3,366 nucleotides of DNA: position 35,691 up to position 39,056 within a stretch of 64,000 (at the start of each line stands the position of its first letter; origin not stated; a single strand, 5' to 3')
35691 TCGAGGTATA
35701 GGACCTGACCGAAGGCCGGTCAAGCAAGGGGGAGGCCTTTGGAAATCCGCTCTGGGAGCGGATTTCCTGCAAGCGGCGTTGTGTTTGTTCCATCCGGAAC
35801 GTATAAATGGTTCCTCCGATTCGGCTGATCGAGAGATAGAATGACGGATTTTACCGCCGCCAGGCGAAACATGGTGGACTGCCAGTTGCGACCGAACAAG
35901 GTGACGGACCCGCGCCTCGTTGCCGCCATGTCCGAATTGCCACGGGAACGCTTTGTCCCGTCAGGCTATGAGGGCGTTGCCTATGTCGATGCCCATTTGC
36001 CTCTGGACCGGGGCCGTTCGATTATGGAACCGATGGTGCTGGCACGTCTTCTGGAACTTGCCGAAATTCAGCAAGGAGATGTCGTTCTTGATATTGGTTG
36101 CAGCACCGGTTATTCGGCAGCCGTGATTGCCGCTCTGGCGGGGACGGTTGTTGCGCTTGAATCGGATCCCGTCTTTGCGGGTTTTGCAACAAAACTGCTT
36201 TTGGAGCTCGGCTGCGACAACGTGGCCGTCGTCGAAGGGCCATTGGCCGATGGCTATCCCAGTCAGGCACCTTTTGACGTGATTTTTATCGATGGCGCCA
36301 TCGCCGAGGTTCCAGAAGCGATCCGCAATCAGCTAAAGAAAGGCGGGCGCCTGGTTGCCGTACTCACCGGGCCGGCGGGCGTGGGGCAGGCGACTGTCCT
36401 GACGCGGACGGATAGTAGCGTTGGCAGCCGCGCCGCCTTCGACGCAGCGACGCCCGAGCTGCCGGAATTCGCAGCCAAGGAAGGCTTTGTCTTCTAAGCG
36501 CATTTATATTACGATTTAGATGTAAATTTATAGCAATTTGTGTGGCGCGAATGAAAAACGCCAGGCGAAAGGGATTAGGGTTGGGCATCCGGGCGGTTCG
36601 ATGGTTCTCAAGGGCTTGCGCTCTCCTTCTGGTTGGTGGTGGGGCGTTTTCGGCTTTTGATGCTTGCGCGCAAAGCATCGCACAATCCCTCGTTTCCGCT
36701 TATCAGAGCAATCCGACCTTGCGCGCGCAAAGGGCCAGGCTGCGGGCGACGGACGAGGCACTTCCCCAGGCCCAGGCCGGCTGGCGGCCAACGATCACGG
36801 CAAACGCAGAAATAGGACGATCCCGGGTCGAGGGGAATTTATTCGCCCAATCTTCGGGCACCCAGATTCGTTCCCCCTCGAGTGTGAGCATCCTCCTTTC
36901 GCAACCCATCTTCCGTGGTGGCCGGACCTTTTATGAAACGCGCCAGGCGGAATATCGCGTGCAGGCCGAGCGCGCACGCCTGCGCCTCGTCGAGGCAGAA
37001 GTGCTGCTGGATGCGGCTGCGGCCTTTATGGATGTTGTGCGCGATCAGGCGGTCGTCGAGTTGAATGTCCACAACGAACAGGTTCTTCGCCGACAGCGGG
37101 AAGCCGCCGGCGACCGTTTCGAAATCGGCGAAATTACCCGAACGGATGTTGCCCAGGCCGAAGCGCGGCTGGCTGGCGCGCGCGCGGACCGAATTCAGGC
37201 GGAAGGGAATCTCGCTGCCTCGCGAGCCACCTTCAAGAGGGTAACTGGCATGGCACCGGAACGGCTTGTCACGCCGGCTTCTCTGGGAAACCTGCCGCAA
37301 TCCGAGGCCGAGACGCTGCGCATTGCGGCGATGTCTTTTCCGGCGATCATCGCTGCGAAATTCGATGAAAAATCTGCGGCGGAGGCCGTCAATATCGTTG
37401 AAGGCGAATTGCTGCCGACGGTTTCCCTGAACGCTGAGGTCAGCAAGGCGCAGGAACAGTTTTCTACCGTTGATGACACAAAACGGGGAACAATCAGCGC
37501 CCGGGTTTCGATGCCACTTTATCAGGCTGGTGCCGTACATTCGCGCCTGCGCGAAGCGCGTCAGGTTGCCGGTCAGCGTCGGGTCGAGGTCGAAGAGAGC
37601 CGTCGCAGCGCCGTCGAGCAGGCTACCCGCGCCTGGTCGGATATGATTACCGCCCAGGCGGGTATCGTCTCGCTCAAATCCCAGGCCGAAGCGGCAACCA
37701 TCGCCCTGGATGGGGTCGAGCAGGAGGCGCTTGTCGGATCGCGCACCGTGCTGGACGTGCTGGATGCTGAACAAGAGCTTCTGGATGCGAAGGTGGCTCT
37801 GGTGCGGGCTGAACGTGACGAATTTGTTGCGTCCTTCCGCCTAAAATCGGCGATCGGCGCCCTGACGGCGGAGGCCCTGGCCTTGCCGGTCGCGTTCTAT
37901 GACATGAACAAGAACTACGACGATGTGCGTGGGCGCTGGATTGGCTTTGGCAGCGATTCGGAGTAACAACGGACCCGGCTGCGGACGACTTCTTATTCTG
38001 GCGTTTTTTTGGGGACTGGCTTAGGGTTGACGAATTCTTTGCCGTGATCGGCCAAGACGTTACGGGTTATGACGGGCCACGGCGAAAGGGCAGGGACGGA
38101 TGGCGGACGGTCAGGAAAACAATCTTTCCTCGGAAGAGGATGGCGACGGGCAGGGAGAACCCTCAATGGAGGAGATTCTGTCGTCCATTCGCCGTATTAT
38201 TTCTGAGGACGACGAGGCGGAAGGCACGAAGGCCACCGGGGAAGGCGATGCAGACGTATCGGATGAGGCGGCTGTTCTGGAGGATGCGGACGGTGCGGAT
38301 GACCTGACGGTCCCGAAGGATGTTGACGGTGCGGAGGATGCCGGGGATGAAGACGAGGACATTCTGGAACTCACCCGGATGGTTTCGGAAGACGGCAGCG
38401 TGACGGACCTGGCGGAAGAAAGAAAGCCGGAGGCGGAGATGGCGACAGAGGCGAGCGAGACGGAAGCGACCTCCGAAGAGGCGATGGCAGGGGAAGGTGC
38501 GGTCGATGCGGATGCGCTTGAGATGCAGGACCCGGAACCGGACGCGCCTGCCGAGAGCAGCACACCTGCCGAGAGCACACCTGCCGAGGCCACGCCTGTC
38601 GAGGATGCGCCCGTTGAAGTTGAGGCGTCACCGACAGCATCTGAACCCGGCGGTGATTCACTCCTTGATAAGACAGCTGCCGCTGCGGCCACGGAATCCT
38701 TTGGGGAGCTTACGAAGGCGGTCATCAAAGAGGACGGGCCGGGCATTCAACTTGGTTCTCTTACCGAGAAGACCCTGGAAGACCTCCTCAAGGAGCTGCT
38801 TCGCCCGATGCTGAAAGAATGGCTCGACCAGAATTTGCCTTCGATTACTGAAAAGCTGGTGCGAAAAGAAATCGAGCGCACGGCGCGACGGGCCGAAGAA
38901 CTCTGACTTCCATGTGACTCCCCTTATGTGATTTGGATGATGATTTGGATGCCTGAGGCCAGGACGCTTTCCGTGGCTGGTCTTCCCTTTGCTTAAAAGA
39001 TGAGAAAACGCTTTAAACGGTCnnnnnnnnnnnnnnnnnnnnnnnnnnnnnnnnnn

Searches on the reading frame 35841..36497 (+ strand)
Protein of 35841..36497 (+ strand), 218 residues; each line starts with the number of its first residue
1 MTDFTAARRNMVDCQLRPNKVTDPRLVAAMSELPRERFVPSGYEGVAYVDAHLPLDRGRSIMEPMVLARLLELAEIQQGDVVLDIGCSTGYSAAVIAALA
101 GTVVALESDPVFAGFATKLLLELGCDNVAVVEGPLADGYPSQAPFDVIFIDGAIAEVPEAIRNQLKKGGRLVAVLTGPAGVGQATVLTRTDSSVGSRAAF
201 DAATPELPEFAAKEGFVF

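Call 29: search_protein_families(library=ncbifam, proteins=[window:35841-36497:+], max_evalue=1e-25)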
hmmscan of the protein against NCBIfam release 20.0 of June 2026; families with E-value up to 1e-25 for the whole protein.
window:35841-36497:+ (218 aa): 4 families
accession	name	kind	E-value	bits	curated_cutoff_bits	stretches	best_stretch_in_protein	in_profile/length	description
NF001453.0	PRK00312.1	equivalog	1.3e-39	136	188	1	9-196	12-198/217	protein-L-isoaspartate(D-aspartate) O-methyltransferase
TIGR00080.1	pimt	equivalog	6.7e-36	124.1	159.05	1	9-173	7-175/216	protein-L-isoaspartate O-methyltransferase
NF010549.0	PRK13942.1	equivalog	3.9e-34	118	282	1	8-174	7-176/215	protein-L-isoaspartate O-methyltransferase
TIGR04364.1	methyltran_FxLD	equivalog_domain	7.3e-28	97.7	320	1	7-198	4-203/394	methyltransferase, FxLD system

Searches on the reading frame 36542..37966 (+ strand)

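Call 29: search_protein_families(library=ncbifam, proteins=[window:36542-37966:+], max_evalue=1e-25)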
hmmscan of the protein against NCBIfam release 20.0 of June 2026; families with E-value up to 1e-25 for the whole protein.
window:36542-37966:+ (474 aa): 2 families
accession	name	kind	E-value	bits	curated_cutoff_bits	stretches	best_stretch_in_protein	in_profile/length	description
TIGR01844.1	type_I_sec_TolC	subfamily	5.9e-96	322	225.15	1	43-449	2-408/414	TolC family outer membrane protein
NF007002.0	PRK09465.1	equivalog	1.5e-37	129.2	495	1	39-446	19-431/460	outer membrane channel protein TolC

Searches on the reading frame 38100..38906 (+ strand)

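Call 29: search_protein_families(library=ncbifam, proteins=[window:38100-38906:+], max_evalue=1e-25)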
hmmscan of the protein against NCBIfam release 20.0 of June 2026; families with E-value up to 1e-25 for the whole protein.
window:38100-38906:+ (268 aa): 1 family
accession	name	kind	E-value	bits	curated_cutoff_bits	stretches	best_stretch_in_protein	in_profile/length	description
NF052660.1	PopZ_fam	subfamily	1.9e-41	143.1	125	1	91-263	11-167/167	PopZ family protein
